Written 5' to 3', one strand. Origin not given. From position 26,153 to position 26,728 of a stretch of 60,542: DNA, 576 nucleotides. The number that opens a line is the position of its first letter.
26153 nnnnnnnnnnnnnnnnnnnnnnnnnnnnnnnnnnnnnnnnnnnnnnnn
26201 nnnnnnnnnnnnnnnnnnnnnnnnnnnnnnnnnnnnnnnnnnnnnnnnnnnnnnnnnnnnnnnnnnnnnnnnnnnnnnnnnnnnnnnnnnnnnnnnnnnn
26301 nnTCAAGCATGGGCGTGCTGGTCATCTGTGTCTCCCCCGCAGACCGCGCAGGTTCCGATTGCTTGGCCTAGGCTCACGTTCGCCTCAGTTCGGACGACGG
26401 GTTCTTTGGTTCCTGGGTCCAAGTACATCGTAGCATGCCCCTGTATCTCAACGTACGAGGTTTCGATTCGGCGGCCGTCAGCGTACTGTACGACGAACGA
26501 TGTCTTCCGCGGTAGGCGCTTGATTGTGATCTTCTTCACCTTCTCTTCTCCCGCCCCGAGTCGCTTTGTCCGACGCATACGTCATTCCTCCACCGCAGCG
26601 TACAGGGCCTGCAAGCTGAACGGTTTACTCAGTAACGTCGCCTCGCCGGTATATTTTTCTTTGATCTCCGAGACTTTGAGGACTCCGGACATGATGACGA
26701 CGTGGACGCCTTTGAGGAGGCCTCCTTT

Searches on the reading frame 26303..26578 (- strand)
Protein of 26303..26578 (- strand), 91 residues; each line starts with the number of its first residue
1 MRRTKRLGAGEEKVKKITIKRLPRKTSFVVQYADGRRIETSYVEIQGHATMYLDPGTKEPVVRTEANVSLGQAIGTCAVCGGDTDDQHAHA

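Call 13: search_protein_families(library=phrogs, proteins=[window:26303-26578:-], max_evalue=0.001)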
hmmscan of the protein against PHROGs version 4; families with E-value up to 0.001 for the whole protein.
window:26303-26578:- (91 aa): 0 families

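Call 24: find_homologous_proteins(query=window:26303-26578:-, max_evalue=0.001)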
Query window:26303-26578:- (91 aa): 33 proteins with E <= 0.001 among 35 candidates.
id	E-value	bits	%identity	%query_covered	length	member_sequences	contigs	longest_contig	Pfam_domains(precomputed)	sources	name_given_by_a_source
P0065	9.1e-54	197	100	100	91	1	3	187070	-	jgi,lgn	-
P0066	3.8e-51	188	95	100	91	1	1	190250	-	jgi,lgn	jgi:hypothetical protein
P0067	1.8e-49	183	91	100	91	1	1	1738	-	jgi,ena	-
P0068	3.4e-49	182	91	100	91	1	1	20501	-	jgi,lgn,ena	-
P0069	1.3e-48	180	89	100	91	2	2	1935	-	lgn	-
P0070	3.5e-47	176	86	100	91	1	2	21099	-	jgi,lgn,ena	-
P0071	3.7e-47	176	86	100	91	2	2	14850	-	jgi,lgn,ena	-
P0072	2.1e-46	173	86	100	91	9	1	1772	-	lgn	-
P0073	1.1e-45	171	85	100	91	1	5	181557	-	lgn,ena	-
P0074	1.6e-45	170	82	100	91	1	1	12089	-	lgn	-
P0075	9.4e-45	168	80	100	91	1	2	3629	-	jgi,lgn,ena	-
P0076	1.4e-44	167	85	100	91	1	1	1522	-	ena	-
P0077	2.1e-43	164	82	100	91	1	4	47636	-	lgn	-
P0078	4.7e-43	162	82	100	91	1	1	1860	-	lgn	-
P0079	1.9e-42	161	80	100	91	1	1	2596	-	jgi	jgi:hypothetical protein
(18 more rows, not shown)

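Call 41: search_protein_families(library=ncbifam, proteins=[window:26303-26578:-], max_evalue=0.001)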
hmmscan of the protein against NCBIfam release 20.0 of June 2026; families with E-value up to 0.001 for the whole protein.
window:26303-26578:- (91 aa): 0 families

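Call 53: predict_structure(alignment_id=A3)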
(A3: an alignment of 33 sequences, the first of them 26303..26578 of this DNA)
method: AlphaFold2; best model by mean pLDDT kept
length: 91 residues; sequences in the alignment: 33
mean_pLDDT: 75.8   pTM: 0.62
mean pLDDT of the five models: 75.8, 75.6, 73.5, 71.1, 68.5
residues with pLDDT >= 90: 34; 70-90: 25; 50-70: 16; < 50: 16
segments of 3 or more residues with pLDDT < 50: 1-4, 83-91
pLDDT, mean of each block of 10 residues (from residue 1): 49 86 90 89 91 90 91 55 46 38
secondary structure, 60 per line:
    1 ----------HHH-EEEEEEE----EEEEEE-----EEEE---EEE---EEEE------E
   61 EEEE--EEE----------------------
elements in order: E15-21 E26-31 E37-40 E44-46 E50-53 E60-64 E67-69

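Call 60: fold_search(model_id=the predicted structure, library=pdb)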
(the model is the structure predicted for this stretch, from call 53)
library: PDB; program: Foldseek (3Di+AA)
matches with E <= 10: 1899; with E <= 0.001: 0
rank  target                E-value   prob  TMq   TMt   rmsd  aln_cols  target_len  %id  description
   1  9pqs                  6.7e-02  0.41  0.24  0.11  12.4        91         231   13  Crystal structure of the scFv-1E8b in complex with the synthetic glycoamino acid Pse-Ser (released 2026-02-11)
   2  6oq8_D                7.9e-02  0.72  0.26  0.21  12.2        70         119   17  Structure of the GTD domain of Clostridium difficile toxin B in complex with VHH 7F (released 2019-07-10)
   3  6h15_C                1.8e-01  0.63  0.27  0.21  10.9        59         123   14  Structure of LRP6 P3E3P4E4 in complex with VHH L-P2-B10 (released 2019-01-30)
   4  8i5l_E                2.2e-01  0.41  0.23  0.11  11.1        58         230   12  Crystal structure of P domain from norovirus GI.4 capsid protein in complex with broad specificity antibody single-cha (released 2024-01-31)
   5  6ibb_B                2.4e-01  0.51  0.26  0.19  11.2        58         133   12  Crystal structure of the rat isoform of the succinate receptor SUCNR1 (GPR91) in complex with a nanobody (released 2019-08-14)
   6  9u8g_E                2.4e-01  0.20  0.18  0.15  11.2        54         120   13  Crystal structure of TMPRSS2 in complex with nanobody77_10 (released 2025-07-30)
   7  9l6c_A                2.6e-01  0.38  0.24  0.19  11.0        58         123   14  Cryo-EM structure of Delta RBD complexed with ConD-852, P2C-1F11 and S304 Fabs (released 2025-03-19)
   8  9cpp_H                2.7e-01  0.44  0.26  0.13  12.3        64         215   17  Crystal structure of SARS-CoV-2 receptor binding domain in complex with antibodies M22-17 and CC12.3 (released 2025-06-25)
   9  6lun_C                2.7e-01  0.38  0.24  0.12  11.1        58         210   16  NN2101 Antibody Fab fragment (released 2021-02-03)
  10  6rvc_D                2.7e-01  0.20  0.19  0.15  12.2        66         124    9  Crystal structure of Patched-1 ectodomain 2 (PTCH1-ECD2) in complex with nanobody 75 (released 2019-10-02)
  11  9cpr_H                2.9e-01  0.44  0.26  0.13  12.3        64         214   17  Crystal structure of SARS-CoV-2 receptor binding domain in complex with antibodies M22-90 and CC12.3 (released 2025-06-25)
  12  9kt7_E                2.9e-01  0.35  0.23  0.11  11.2        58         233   10  Cryo-EM structure of HCA2-Gi complex with MK6892 (released 2025-12-10)
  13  7cz0_E                2.9e-01  0.33  0.23  0.19  11.0        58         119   14  Crystal structure of a thermostable green fluorescent protein (TGP) with a synthetic nanobody (Sb92) (released 2021-09-08)
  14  7vl9_S                2.9e-01  0.33  0.23  0.11  11.2        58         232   10  Cryo-EM structure of the CCL15(26-92) bound CCR1-Gi complex (released 2022-03-23)
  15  7l6v_D                3.1e-01  0.47  0.26  0.20  11.3        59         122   10  Crystal structure of BoNT/A-LC-JPU-A5-JPU-C1-JPU-H7-JPU-D12-ciA-F12 (released 2021-12-22)
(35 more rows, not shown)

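Call 82: search_protein_families(library=padloc, proteins=[window:26303-26578:-], max_evalue=0.001)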
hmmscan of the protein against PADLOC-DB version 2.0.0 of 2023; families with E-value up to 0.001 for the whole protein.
window:26303-26578:- (91 aa): 0 families
